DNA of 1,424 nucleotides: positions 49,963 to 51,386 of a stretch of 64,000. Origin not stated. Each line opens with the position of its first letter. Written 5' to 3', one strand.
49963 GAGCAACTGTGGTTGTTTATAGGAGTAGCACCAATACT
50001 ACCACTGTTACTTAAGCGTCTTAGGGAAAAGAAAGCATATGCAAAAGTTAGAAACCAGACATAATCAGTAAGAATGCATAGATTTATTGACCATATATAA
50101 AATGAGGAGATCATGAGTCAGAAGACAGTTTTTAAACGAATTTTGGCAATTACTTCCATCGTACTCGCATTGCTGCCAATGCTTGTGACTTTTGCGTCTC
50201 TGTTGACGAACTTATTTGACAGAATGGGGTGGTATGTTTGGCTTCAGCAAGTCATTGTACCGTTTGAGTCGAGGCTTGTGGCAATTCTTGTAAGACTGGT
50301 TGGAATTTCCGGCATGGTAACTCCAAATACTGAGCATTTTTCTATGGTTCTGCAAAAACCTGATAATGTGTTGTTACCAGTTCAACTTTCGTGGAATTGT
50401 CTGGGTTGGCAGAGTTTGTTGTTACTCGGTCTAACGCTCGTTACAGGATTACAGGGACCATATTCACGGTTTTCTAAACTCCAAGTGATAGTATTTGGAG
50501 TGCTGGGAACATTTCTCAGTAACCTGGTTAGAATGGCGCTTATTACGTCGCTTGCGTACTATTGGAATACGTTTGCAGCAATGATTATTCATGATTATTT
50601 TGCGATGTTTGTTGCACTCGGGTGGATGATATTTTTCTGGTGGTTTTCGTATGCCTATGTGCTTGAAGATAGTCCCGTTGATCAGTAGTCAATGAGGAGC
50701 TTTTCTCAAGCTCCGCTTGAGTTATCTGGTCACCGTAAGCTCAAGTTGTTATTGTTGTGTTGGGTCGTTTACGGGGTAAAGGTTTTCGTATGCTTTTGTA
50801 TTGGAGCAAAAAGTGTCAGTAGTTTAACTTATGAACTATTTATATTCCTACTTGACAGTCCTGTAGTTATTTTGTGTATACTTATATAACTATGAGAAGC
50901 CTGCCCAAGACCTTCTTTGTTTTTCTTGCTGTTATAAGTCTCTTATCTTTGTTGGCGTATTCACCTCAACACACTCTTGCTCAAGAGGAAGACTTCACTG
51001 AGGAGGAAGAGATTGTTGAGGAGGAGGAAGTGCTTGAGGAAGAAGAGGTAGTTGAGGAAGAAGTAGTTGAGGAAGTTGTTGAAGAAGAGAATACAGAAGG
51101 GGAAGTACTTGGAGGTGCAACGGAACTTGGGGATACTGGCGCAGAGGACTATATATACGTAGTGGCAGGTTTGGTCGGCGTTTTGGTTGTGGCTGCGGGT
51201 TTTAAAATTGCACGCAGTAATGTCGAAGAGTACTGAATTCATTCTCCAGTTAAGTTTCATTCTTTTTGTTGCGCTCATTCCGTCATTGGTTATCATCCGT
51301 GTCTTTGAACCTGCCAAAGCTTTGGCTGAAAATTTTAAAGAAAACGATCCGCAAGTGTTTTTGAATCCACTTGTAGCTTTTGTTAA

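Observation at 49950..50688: Sorting-signal-like C-terminus of the giant protein immediately followed by an exosortase/archaeosortase-like gene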

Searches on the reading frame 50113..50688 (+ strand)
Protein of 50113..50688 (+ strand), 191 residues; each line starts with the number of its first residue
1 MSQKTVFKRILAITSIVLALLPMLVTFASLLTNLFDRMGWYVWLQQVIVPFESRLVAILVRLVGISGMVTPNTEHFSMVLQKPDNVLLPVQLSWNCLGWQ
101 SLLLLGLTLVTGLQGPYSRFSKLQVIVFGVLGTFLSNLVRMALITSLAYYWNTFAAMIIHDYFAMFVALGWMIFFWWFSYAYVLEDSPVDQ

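Call 6: search_protein_families(library=ncbifam, proteins=[window:50113-50688:+], max_evalue=1)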
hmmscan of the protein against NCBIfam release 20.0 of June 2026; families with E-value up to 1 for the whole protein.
window:50113-50688:+ (191 aa): 4 families
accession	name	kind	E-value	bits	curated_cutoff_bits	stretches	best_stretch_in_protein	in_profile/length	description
TIGR04178.1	exo_archaeo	signature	2.8e-08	33.9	23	1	91-178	2-91/97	exosortase/archaeosortase family protein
TIGR03762.1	archaeo_artC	exception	2e-05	24.6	100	1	56-174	151-260/274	archaeosortase C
NF033464.1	cyanoexo_CrtC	exception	0.0047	16.5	225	1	89-154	180-246/278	cyanoexosortase C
TIGR03110.1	exosort_Gpos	exception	0.0056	16.6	102.75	1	46-181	44-179/187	exosortase family protein XrtG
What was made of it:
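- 50113..50688 (+): Mini-exosortase gene (191 aa), an exosortase/archaeosortase-family membrane protein. TIGR04178 scores 33.9 bits against a cutoff of 23 (call 6).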

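Call 7: search_protein_families(library=pfam, proteins=[window:50113-50688:+], max_evalue=1)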
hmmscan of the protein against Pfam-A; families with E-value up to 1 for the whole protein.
window:50113-50688:+ (191 aa): 0 families

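Call 10: find_homologous_proteins(query=window:50113-50688:+, max_evalue=0.001)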
Query window:50113-50688:+ (191 aa): 413 proteins with E <= 0.001 among 1304 candidates; the best 120 are listed.
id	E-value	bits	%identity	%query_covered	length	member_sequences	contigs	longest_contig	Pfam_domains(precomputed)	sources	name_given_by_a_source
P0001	2.6e-118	411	100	100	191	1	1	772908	-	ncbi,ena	-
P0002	1.1e-97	344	80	97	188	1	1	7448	-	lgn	-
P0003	4.4e-87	309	72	98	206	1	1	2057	-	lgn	-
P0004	6.5e-86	305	73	98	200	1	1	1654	-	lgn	-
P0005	8.7e-86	305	71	97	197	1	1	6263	-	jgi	-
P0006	1.7e-84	301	72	99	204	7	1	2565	-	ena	-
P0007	2.3e-84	300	72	99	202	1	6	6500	-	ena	-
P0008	6.2e-84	299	72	96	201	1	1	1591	PF09721.16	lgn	-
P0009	2.2e-83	297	74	94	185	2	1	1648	PF09721.16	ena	-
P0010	2.6e-83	297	70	97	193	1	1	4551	PF09721.16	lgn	-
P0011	4.2e-83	296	70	97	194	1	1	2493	PF09721.16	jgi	jgi:exosortase/archaeosortase family protein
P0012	5.8e-83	296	71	97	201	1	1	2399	-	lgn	-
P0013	6.5e-83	296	71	97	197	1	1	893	-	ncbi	-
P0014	1.2e-82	295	70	97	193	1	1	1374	-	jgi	jgi:exosortase/archaeosortase family protein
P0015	9.2e-82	292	70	97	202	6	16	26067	-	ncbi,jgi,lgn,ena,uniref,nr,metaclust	ncbi:MAG: hypothetical protein A2785_01210 [Candidatus Chisholmbacteria bacterium RIFCSPHIGHO2_01_FU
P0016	1.7e-81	291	69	97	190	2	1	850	PF09721.16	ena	-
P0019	2.8e-81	290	69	97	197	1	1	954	PF09721.16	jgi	-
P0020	3.9e-81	290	69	97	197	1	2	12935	PF09721.16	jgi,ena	-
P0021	4.4e-81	290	68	98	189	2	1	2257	PF09721.16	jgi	-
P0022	5.7e-81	289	69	97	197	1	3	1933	PF09721.16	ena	-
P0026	3.1e-75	271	65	97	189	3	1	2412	PF09721.16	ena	-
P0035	1.2e-73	265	62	98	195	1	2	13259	PF09721.16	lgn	-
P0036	1.5e-73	265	62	98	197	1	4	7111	PF09721.16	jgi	jgi:exosortase/archaeosortase family protein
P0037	1.6e-73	265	72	82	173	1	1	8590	PF09721.16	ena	-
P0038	2.8e-73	264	62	98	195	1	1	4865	PF09721.16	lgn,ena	-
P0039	6.3e-73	263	63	97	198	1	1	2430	PF09721.16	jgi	jgi:exosortase/archaeosortase family protein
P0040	1.3e-72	262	63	97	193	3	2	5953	PF09721.16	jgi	-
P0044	5.0e-72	260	61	98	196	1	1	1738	PF09721.16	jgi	jgi:exosortase/archaeosortase family protein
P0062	3.0e-70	254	64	96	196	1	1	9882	PF09721.16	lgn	-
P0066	9.7e-70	253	60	97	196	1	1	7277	PF09721.16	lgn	-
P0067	1.8e-69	252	60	97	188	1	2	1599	PF09721.16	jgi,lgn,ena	-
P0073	6.3e-69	250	61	98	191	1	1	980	PF09721.16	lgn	-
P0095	6.4e-67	243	58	97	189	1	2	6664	PF09721.16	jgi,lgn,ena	jgi:exosortase/archaeosortase family protein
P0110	4.8e-65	237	55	98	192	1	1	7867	PF09721.16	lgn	-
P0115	8.3e-64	233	61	88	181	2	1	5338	PF09721.16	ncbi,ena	-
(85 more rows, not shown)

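Call 11: find_encoding_contigs(protein=window:50113-50685:+, flank=10000, max_places=4)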
Protein seq(191 aa) (191 aa): 1 contig read that carries it; 1 place shown.
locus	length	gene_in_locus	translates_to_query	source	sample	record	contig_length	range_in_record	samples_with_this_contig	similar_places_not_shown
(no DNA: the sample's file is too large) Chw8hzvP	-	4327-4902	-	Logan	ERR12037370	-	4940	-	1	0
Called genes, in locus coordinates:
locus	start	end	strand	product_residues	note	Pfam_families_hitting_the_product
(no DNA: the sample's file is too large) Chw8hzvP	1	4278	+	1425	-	?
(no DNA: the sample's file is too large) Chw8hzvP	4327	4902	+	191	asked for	-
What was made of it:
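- Checked: A read-level assembly (Logan, ERR12037370) has the same junction: a partial gene, 48 bp, then the 191-aa gene (call 11).
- The 3' junction is reproduced in an independent read assembly (call 11).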

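Call 13: find_related_loci(query=A1, collection=genome_contigs, flank=10000)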
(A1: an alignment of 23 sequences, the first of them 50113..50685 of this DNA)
Query A1 (191 aa) in genome_contigs; peptide patterns used: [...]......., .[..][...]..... (x = any residue, [..] = any of these).
67 stretches matched a pattern; 43 encode a relative of the query (tblastn E <= 1e-3); 41 distinct loci.
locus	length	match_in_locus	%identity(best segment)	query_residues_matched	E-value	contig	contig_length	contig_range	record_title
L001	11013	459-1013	61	1-187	1e-75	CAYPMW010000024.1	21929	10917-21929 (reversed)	MAG TPA_asm: uncultured Gammaproteobacteria bacterium isolate binchicken_co227_1238 genome assembly, contig: NODE_4258_l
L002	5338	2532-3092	58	1-188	4e-74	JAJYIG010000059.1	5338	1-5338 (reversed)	MAG: bacterium isolate DBS2-1.bin114 NODE_31922_length_5338_cov_4.649587, whole genome shotgun sequence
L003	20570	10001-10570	61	1-191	7e-71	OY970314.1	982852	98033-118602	MAG: Candidatus Woesebacteria bacterium isolate MFD01299.bin.c.5 genome assembly, chromosome: 1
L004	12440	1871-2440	50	1-191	3e-63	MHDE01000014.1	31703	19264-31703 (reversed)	MAG: Microgenomates group bacterium RIFCSPHIGHO2_01_FULL_45_11 rifcsphigho2_01_scaffold_2361, whole genome shotgun seque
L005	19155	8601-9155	51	3-186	7e-56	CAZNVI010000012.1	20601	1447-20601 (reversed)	MAG TPA_asm: uncultured Gammaproteobacteria bacterium isolate SRP192515_co1_25 genome assembly, contig: NODE_2392_length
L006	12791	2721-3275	46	1-188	4e-54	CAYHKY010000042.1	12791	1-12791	MAG TPA_asm: uncultured Gammaproteobacteria bacterium isolate ERP119705_co13_644 genome assembly, contig: NODE_6135_leng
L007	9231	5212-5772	48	1-188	9e-53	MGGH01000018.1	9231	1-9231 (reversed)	MAG: Candidatus Woesebacteria bacterium RIFCSPHIGHO2_01_FULL_39_23 rifcsphigho2_01_scaffold_26780, whole genome shotgun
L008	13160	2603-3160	46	1-187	8e-53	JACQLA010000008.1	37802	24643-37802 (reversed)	MAG: Candidatus Microgenomates bacterium isolate NC_groundwater_1191_Ag_S-0.1um_40_427 S_p1_S3_coassembly_k141_2205087,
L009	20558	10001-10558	45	1-187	6e-51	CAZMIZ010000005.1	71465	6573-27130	MAG TPA_asm: uncultured Gammaproteobacteria bacterium isolate binchicken_co338_18 genome assembly, contig: NODE_77_lengt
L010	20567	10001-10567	46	1-190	8e-51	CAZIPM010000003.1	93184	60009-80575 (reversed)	MAG TPA_asm: uncultured Gammaproteobacteria bacterium isolate SRP050083_co2_604 genome assembly, contig: NODE_69_length_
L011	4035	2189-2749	53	2-190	1e-50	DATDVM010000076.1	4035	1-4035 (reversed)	MAG TPA_asm: Patescibacteria group bacterium isolate SMAG_U8084 k141_834077, whole genome shotgun sequence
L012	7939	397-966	47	1-191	2e-50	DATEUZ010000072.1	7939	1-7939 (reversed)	MAG TPA_asm: Patescibacteria group bacterium isolate SMAG_U8354 k141_2519849, whole genome shotgun sequence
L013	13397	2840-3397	42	1-187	9e-48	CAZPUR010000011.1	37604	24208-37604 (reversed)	MAG TPA_asm: uncultured Pseudomonadales bacterium isolate binchicken_co34_574 genome assembly, contig: NODE_1508_length_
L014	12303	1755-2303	45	1-185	5e-44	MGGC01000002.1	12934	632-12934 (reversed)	MAG: Candidatus Woesebacteria bacterium RIFCSPHIGHO2_01_FULL_38_10 rifcsphigho2_01_scaffold_11830, whole genome shotgun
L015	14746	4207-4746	40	4-187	3e-43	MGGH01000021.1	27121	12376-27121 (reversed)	MAG: Candidatus Woesebacteria bacterium RIFCSPHIGHO2_01_FULL_39_23 rifcsphigho2_01_scaffold_3168, whole genome shotgun s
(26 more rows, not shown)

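Call 34: predict_structure(alignment_id=A1)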
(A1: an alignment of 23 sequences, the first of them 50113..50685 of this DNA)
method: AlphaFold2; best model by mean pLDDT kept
length: 191 residues; sequences in the alignment: 23
mean_pLDDT: 80.3   pTM: 0.73
mean pLDDT of the five models: 80.3, 80.0, 75.5, 71.1, 70.3
residues with pLDDT >= 90: 21; 70-90: 148; 50-70: 21; < 50: 1
segments of 3 or more residues with pLDDT < 50: none
pLDDT, mean of each block of 10 residues (from residue 1): 73 78 71 76 80 90 87 70 85 66 80 83 91 89 87 77 81 86 80 43
secondary structure, 60 per line:
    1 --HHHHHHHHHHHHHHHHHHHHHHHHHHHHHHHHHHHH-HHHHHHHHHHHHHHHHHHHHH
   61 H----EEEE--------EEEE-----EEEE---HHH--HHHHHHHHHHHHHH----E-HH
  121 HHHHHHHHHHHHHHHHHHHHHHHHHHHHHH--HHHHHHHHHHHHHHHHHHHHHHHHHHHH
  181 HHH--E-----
elements in order: H3-38 H40-61 E66-69 E78-81 E87-90 H99-112 H119-150 H153-183
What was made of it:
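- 50113..50688 (+): AF2 model: pLDDT 80.3, five helices plus a small beta region (call 34).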

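Call 38: search_solved_structures(query=A1, max_evalue=10, show_alignments=2)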
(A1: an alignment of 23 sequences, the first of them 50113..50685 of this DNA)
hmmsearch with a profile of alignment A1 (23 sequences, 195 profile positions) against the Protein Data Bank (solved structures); distinct sequences matched with E-value up to 10: 0.
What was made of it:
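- Tried and rejected: The profile found nothing at E <= 10 (call 38).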

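Call 41: fold_search(model_id=the predicted structure, library=pdb)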
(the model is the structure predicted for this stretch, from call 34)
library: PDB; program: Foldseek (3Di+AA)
matches with E <= 10: 119; with E <= 0.001: 0
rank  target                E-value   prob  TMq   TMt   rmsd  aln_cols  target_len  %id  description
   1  3ze3_D                7.7e-01  0.38  0.29  0.44   5.5       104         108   13  Crystal structure of the integral membrane diacylglycerol kinase - delta7 (released 2013-05-22)
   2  2zy9_B                8.1e-01  0.13  0.24  0.13  15.0       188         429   15  Improved crystal structure of magnesium transporter MgtE (released 2009-12-01)
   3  4cjz_B                8.6e-01  0.21  0.23  0.32   5.9        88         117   15  Crystal structure of the integral membrane diacylglycerol kinase DgkA- 9.9, delta 4 (released 2015-01-28)
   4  3ze5_B                9.2e-01  0.33  0.27  0.39   5.2        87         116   14  Crystal structure of the integral membrane diacylglycerol kinase - delta4 (released 2013-05-22)
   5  5dwk_A                9.7e-01  0.33  0.27  0.45   5.2        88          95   12  Diacylglycerol Kinase solved by multi crystal multi orientation native SAD (released 2016-03-23)
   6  4up6_B                1.0e+00  0.20  0.23  0.32   6.2        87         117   14  Crystal structure of the wild-type diacylglycerol kinase refolded in the lipid cubic phase (released 2014-10-22)
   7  5v4q_A                1.3e+00  0.08  0.19  0.13  12.7       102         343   13  Crystal Structure of human GGT1 in complex with DON (released 2017-04-19)
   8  5dwk_C                1.4e+00  0.30  0.27  0.42   5.1        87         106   13  Diacylglycerol Kinase solved by multi crystal multi orientation native SAD (released 2016-03-23)
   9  3ze3_B                1.4e+00  0.25  0.27  0.43   5.5        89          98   12  Crystal structure of the integral membrane diacylglycerol kinase - delta7 (released 2013-05-22)
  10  4cjz_A                1.4e+00  0.23  0.28  0.40   5.3       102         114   16  Crystal structure of the integral membrane diacylglycerol kinase DgkA- 9.9, delta 4 (released 2015-01-28)
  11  3ze5_A                1.4e+00  0.21  0.26  0.37   5.6        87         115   14  Crystal structure of the integral membrane diacylglycerol kinase - delta4 (released 2013-05-22)
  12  3ze5_C                1.5e+00  0.25  0.28  0.44   5.4       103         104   14  Crystal structure of the integral membrane diacylglycerol kinase - delta4 (released 2013-05-22)
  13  6n2d_a                1.7e+00  0.10  0.25  0.24   8.8       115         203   15  Bacillus PS3 ATP synthase membrane region (released 2019-02-20)
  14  4brr_B                1.8e+00  0.21  0.26  0.43   5.3        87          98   13  Crystal structure of the integral membrane diacylglycerol kinase - delta 7.79 (released 2014-06-18)
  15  8trd_A                1.8e+00  0.07  0.21  0.08  11.9       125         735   14  mGluR3 class 1 in the presence of the antagonist LY 341495 (released 2024-07-31)
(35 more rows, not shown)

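Call 45: search_protein_families(library=ncbifam, alignment_id=A1, max_evalue=0.01)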
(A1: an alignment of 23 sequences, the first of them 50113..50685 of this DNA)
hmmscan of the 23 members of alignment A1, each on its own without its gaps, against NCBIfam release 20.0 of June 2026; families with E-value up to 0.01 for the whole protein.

A. member 1, window:50113-50685:+ (191 aa): 4 families
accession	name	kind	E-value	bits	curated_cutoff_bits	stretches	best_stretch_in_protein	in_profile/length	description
TIGR04178.1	exo_archaeo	signature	2.8e-08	33.9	23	1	91-178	2-91/97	exosortase/archaeosortase family protein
TIGR03762.1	archaeo_artC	exception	2e-05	24.6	100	1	56-174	151-260/274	archaeosortase C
NF033464.1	cyanoexo_CrtC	exception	0.0047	16.5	225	1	89-154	180-246/278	cyanoexosortase C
TIGR03110.1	exosort_Gpos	exception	0.0056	16.6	102.75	1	46-181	44-179/187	exosortase family protein XrtG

B. families by the number of members that match (of 23 scanned): 8 families
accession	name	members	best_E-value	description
TIGR04178.1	exo_archaeo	23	6.4e-11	exosortase/archaeosortase family protein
TIGR03762.1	archaeo_artC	20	2.9e-08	archaeosortase C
TIGR03110.1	exosort_Gpos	15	2.4e-06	exosortase family protein XrtG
NF033464.1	cyanoexo_CrtC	5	6.3e-06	cyanoexosortase C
NF046081.1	exosort_XrtX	3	1.1e-06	exosortase X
TIGR04300.1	exosort_XrtM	1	0.0078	exosortase family protein XrtM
NF046083.1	exosort_XrtY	1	0.0085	exosortase Y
NF010691.0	PRK14091.1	1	0.0091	RNA chaperone Hfq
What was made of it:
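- On Exosortase/archaeosortase family (TIGR04178 / PF09721): TIGR04178 scores 33.9 bits against a cutoff of 23, E = 2.8e-8 (call 6), and all 23 aligned relatives hit the model (call 45).
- On XrtG system (TIGR03110 with Firmicu-CTERM and TIGR03111 GT2): 15 of 23 relatives hit the model weakly (call 45).
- Closest known: Archaeosortases: ArtC / PEF-CTERM and ArtA / PGF-CTERM. Same: ArtC is the best-scoring named subfamily, hit by 20 of 23 relatives (call 45).
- TIGR04178 passes its cutoff in the window protein (call 6), and all 23 aligned relatives hit the model (call 45).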

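Call 46: search_protein_families(library=pfam, alignment_id=A1, max_evalue=0.01)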
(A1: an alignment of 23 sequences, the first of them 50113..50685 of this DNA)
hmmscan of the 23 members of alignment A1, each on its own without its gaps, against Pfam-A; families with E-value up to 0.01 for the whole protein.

A. member 1, window:50113-50685:+ (191 aa): 0 families

B. families by the number of members that match (of 23 scanned): 1 family
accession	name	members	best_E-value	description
PF09721.15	Exosortase_EpsH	3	0.0001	Transmembrane exosortase (Exosortase_EpsH)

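Call 63: search_protein_representatives(alignment_id=A1)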
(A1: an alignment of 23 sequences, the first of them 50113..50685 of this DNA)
Query: 23 sequences, 195 profile positions. Proteins with E-value up to 0.001 (for the whole library): 381; up to 1e-10: 151; up to 1e-30: 53. The best 150 are listed.
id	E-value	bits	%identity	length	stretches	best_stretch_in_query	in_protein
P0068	6.2e-88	310.0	-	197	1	1-188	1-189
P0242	1.6e-61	223.9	-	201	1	1-189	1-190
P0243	1.7e-53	197.6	-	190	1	3-188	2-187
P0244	9.4e-53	195.2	-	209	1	5-185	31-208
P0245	2.2e-51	190.7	-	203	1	2-191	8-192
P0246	1.7e-50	187.8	-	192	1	3-188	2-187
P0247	1.8e-49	184.5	-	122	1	1-121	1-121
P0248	5.4e-49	182.9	-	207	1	2-187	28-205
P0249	3.5e-48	180.3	-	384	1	2-187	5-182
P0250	1.7e-47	178.1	-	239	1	4-186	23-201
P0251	2.0e-47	177.8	-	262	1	2-187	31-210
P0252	4.9e-47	176.6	-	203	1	4-192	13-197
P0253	1.4e-46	175.1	-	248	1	7-187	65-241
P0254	5.0e-45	170.0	-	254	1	7-185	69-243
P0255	2.5e-44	167.7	-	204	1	2-184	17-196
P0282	2.5e-33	131.8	-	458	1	7-185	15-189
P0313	1.1e-25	106.9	-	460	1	13-189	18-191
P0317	1.6e-24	103.1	-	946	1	5-179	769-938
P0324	7.9e-23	97.6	-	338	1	8-186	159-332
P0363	3.9e-14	69.2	-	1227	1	10-176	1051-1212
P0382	3.4e-12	62.9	-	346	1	85-191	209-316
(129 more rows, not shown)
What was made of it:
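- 50113..50688 (+): There are 413 homologs (call 10) and 381 clusters at 50% identity (call 63).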

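Call 64: search_protein_families(library=pfam, proteins=[P0317, P0363, P0282, P0313, P0249, P0324, P0382], max_evalue=0.001)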
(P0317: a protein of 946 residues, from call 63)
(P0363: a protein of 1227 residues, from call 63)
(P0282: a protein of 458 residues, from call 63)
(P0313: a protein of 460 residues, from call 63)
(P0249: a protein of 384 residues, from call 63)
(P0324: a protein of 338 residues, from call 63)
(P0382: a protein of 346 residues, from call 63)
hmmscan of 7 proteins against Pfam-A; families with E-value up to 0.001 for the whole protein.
P0317 (946 aa): 4 families
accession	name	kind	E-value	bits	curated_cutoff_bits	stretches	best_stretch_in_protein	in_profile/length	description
PF00535.33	Glycos_transf_2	-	3.7e-20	73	23.3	1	92-208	1-110/168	Glycosyl transferase family 2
PF13641.12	Glyco_tranf_2_3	-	7e-20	72.5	27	1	91-339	3-230/230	Glycosyltransferase like family 2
PF13632.12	Glyco_trans_2_3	-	2.2e-18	67.2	27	1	180-388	2-168/198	Glycosyl transferase family group 2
PF09721.15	Exosortase_EpsH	-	1.3e-08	35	25.7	1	731-936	77-250/254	Transmembrane exosortase (Exosortase_EpsH)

P0363 (1227 aa): 4 families
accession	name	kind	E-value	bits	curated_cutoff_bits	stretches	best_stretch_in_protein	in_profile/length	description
PF13641.12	Glyco_tranf_2_3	-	2.7e-21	77.1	27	2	77-189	1-111/230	Glycosyltransferase like family 2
PF00535.33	Glycos_transf_2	-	8e-21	75.1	23.3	1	81-194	1-108/168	Glycosyl transferase family 2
PF13632.12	Glyco_trans_2_3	-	7.6e-16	59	27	1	255-452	28-197/198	Glycosyl transferase family group 2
PF13506.12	Glyco_transf_21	-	0.00079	19.4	21.7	0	278-366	80-173/174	Glycosyl transferase family 21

P0282 (458 aa): 0 families

P0313 (460 aa): 0 families

P0249 (384 aa): 10 families
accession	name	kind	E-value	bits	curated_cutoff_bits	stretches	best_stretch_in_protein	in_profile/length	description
PF08241.18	Methyltransf_11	-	5.4e-21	75.5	21.2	1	224-317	1-95/95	Methyltransferase domain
PF13649.12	Methyltransf_25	-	7.6e-18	65.4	27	1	224-313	2-97/97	Methyltransferase domain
PF08242.18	Methyltransf_12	-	1.1e-17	64.9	30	1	224-315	1-98/98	Methyltransferase domain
PF13847.12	Methyltransf_31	-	1.4e-17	64.2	27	1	224-319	8-111/145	Methyltransferase domain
PF13489.12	Methyltransf_23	-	7.4e-17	62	27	1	209-365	11-160/164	Methyltransferase domain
PF05401.17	NodS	-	6.4e-07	29.8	24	1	201-300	24-124/201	Nodulation protein S (NodS)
PF01209.24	Ubie_methyltran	-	1.5e-06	28.2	20.1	1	204-317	32-151/233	ubiE/COQ5 methyltransferase family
PF07021.18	MetW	-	2.5e-05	24.4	21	1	221-311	15-104/193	Methionine biosynthesis protein MetW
PF05175.20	MTS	-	3e-05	24.2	23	1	210-317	22-138/170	Methyltransferase small domain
PF05219.18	DREV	-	0.00022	20.9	26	1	216-322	91-191/265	DREV methyltransferase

P0324 (338 aa): 1 family
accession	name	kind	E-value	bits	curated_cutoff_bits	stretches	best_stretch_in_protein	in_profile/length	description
PF09721.15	Exosortase_EpsH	-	7.2e-08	32.6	25.7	1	124-324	80-251/254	Transmembrane exosortase (Exosortase_EpsH)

P0382 (346 aa): 1 family
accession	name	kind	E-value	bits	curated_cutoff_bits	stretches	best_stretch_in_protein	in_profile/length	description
PF09721.15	Exosortase_EpsH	-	1.6e-13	51.1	25.7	1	25-303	7-251/254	Transmembrane exosortase (Exosortase_EpsH)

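Call 66: list_cluster_members(proteins=[P0317, P0363, P0229])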
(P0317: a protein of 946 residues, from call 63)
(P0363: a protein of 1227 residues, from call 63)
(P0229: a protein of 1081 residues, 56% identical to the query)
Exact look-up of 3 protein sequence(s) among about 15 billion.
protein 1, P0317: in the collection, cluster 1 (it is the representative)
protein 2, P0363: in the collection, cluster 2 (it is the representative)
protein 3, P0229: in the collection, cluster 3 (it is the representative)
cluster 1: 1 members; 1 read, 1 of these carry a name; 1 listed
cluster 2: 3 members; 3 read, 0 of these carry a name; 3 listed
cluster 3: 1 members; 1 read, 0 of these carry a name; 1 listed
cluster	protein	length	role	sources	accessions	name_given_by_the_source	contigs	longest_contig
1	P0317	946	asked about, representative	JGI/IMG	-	exosortase/archaeosortase family protein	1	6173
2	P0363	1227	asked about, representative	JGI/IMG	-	-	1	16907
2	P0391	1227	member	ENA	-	-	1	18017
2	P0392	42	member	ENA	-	-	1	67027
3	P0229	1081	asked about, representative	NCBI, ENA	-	-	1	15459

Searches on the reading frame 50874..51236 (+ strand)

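Call 6: search_protein_families(library=ncbifam, proteins=[window:50874-51236:+], max_evalue=1)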
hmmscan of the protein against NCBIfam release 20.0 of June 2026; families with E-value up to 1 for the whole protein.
window:50874-51236:+ (120 aa): 3 families
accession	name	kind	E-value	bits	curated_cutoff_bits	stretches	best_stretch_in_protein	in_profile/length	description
NF038340.1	SAR2788_fam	subfamily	0.0013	18.5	50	1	13-75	3-64/177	SAR2788 family putative toxin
NF053819.1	EF0750_LPXTG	subfamily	0.0018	18.7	47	1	16-114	6-103/105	EF2685/EF0750 family sortase-dependent surface protein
TIGR01167.1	LPXTG_anchor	domain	0.23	12.2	15.9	1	85-112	2-28/34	LPXTG cell wall anchor domain-containing protein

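Call 7: search_protein_families(library=pfam, proteins=[window:50874-51236:+], max_evalue=1)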
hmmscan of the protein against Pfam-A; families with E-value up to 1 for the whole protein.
window:50874-51236:+ (120 aa): 1 family
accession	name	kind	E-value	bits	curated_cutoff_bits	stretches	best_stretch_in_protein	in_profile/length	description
PF06237.18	SLC52_ribofla_tr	-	0.016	14.7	27.9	1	11-101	192-280/429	Solute carrier family 52, riboflavin transporter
